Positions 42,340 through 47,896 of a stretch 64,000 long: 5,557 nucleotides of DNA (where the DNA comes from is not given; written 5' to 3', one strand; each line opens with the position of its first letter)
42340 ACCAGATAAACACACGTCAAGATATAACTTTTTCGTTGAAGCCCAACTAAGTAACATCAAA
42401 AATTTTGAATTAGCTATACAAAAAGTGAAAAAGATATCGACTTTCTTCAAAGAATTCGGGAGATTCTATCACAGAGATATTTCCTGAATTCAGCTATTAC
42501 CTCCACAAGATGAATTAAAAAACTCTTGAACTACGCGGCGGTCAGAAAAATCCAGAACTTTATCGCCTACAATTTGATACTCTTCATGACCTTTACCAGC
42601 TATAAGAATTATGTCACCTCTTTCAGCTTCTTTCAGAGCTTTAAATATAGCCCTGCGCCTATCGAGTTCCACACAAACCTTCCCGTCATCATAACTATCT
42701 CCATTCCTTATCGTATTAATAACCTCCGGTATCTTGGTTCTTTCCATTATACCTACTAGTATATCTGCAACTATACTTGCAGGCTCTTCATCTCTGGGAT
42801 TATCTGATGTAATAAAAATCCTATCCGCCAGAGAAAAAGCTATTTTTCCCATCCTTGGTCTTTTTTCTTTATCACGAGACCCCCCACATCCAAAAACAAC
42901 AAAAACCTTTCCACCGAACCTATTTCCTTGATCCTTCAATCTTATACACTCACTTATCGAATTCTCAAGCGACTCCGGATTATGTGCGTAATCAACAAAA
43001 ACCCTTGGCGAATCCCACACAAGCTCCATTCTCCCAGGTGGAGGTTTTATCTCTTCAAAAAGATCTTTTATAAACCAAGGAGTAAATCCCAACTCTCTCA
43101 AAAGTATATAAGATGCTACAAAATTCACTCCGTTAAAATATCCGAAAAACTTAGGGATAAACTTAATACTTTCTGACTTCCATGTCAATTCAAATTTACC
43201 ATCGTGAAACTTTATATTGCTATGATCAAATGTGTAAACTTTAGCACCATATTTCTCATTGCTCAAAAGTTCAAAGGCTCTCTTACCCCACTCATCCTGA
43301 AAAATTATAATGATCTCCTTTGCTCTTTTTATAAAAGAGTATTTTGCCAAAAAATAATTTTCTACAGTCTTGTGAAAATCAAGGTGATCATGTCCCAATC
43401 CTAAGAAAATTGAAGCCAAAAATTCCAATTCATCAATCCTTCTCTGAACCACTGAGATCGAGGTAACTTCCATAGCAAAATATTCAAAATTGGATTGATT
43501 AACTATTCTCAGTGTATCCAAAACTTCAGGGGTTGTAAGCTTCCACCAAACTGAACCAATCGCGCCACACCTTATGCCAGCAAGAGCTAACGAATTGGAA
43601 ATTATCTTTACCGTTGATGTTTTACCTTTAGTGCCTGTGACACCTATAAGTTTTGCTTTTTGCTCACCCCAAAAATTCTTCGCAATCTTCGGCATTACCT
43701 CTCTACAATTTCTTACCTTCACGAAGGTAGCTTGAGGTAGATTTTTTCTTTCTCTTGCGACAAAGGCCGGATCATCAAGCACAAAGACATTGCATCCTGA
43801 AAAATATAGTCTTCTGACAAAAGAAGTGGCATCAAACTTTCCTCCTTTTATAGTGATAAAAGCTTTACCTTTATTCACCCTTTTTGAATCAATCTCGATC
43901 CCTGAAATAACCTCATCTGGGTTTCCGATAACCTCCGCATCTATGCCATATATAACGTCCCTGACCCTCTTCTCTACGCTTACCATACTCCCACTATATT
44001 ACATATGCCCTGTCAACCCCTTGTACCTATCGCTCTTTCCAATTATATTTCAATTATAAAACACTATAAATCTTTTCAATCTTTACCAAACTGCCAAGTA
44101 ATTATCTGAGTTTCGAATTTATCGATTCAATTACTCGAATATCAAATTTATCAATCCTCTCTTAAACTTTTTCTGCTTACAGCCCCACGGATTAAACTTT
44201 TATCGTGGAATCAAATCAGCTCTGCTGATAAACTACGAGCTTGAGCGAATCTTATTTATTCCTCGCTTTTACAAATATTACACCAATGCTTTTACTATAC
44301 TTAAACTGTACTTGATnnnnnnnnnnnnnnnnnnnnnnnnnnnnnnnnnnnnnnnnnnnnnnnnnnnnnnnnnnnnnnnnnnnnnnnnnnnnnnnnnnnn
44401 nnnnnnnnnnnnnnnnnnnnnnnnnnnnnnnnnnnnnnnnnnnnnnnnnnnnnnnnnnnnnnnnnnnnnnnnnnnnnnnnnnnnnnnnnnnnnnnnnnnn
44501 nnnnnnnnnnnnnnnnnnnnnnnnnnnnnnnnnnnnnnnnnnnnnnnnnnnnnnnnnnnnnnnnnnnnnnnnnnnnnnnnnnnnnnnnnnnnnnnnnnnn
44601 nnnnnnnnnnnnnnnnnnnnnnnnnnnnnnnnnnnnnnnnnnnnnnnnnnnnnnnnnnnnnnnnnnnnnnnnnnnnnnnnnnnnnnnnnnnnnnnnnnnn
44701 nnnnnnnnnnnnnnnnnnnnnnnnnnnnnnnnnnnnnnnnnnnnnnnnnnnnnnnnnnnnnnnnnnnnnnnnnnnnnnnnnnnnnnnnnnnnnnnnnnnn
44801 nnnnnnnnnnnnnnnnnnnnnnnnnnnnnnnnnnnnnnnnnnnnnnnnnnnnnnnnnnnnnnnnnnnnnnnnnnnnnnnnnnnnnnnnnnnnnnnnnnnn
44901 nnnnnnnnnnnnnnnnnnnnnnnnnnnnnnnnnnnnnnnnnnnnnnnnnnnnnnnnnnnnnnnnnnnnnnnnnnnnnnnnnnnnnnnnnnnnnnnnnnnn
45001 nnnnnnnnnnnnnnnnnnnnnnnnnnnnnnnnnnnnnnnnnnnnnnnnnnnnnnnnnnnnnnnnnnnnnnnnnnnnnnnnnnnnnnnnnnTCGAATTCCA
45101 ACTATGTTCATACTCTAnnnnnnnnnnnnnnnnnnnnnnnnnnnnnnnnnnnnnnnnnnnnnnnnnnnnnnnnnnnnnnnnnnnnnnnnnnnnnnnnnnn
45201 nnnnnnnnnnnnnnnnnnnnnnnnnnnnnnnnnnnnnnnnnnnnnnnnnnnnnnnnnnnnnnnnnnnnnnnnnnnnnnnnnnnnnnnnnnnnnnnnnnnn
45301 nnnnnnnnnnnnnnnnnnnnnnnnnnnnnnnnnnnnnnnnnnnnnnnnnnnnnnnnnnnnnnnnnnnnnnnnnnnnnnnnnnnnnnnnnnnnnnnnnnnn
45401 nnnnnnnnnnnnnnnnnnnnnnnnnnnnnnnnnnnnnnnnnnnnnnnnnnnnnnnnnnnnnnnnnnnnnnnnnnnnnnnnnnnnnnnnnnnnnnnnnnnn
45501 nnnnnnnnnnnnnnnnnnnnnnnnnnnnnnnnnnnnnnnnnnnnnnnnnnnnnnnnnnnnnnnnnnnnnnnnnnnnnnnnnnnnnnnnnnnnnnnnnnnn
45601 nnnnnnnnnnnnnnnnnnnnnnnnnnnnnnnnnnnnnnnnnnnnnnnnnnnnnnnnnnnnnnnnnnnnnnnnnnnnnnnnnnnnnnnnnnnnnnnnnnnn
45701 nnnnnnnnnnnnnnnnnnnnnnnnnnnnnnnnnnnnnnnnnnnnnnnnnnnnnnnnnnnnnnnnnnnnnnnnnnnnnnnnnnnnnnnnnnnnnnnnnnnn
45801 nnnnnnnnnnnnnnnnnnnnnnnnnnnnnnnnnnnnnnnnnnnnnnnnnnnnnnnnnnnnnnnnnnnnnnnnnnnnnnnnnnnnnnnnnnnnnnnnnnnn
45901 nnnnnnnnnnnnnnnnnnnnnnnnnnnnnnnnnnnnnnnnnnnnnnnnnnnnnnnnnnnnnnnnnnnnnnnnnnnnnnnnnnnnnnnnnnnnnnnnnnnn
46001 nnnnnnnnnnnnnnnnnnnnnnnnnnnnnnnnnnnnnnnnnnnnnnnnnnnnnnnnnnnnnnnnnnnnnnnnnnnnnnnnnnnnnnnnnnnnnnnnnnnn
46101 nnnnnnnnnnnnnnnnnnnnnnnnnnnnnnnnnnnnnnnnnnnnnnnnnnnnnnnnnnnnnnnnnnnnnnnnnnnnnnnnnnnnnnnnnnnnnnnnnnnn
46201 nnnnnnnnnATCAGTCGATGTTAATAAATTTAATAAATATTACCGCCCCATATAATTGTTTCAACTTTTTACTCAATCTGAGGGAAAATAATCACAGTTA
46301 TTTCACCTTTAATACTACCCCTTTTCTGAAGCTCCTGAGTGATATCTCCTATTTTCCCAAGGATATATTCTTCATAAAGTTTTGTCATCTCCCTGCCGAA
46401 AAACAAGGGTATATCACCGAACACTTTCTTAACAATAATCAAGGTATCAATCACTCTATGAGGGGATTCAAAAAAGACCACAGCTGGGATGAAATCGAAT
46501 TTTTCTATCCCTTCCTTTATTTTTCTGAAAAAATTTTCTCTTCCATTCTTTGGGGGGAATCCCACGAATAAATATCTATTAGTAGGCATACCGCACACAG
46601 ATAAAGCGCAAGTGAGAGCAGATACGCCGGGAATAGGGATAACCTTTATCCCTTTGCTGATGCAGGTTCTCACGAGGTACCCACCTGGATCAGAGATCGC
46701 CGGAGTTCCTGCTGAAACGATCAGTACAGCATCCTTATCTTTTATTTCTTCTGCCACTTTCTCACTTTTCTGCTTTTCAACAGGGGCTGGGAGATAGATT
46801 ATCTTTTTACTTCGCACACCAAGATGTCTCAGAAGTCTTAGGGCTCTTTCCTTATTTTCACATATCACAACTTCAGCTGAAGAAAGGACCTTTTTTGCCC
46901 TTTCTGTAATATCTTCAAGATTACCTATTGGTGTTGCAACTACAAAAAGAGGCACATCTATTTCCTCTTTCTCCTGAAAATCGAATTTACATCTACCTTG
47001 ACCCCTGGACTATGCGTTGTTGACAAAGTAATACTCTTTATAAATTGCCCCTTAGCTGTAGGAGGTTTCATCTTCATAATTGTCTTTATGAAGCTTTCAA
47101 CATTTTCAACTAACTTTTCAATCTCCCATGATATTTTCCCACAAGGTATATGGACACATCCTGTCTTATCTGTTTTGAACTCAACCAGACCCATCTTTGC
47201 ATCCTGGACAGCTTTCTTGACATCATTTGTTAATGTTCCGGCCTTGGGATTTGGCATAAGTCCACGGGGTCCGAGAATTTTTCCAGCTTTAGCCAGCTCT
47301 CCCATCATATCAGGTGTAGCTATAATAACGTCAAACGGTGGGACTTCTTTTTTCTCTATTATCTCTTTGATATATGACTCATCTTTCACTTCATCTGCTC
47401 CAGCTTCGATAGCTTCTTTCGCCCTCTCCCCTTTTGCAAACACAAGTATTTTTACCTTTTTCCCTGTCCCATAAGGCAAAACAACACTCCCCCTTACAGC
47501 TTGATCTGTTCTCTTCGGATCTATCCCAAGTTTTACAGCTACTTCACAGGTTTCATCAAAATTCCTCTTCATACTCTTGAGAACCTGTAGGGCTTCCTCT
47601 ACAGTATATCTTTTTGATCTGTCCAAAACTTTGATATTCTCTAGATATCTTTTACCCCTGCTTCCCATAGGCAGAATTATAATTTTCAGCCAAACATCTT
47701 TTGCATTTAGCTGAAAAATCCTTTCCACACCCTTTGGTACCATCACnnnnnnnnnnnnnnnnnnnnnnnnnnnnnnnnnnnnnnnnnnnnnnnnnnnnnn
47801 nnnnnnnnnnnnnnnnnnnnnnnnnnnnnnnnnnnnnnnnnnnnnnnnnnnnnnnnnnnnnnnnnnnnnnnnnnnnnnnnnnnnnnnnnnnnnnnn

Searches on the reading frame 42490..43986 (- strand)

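Call 53: search_protein_families(library=pfam, proteins=[window:42490-43986:-], max_evalue=0.001)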
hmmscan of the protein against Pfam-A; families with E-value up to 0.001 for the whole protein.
window:42490-43986:- (498 aa): 3 families
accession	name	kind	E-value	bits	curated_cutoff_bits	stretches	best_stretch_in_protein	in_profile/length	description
PF08245.18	Mur_ligase_M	-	1.1e-28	101.1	24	1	116-295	1-199/200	Mur ligase middle domain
PF02875.26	Mur_ligase_C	-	4.1e-25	89.5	28.4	1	318-466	1-127/127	Mur ligase, glutamate ligase domain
PF01225.30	Mur_ligase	-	0.00041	21.1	21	1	27-105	2-94/95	Mur ligase family, catalytic domain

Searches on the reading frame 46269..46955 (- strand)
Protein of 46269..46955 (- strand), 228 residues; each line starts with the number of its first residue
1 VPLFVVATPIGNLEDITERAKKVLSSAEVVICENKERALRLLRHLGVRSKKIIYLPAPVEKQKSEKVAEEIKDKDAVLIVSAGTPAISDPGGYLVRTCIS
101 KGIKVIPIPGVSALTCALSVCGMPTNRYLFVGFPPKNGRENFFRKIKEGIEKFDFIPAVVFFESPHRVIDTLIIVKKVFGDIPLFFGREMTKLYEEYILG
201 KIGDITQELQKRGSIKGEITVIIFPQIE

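Call 53: search_protein_families(library=pfam, proteins=[window:46269-46955:-], max_evalue=0.001)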
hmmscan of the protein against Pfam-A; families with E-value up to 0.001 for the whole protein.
window:46269-46955:- (228 aa): 1 family
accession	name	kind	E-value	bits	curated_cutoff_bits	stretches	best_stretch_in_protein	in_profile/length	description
PF00590.25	TP_methylase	-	1.4e-23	84.4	27.8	1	3-205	2-211/212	Tetrapyrrole (Corrin/Porphyrin) Methylases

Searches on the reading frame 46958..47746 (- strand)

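Call 53: search_protein_families(library=pfam, proteins=[window:46958-47746:-], max_evalue=0.001)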
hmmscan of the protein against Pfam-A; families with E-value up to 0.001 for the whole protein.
window:46958-47746:- (262 aa): 1 family
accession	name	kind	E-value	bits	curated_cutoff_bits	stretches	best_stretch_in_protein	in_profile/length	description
PF00687.26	Ribosomal_L1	-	4.1e-62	209.7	32.2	1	56-247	2-198/198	Ribosomal protein L1p/L10e family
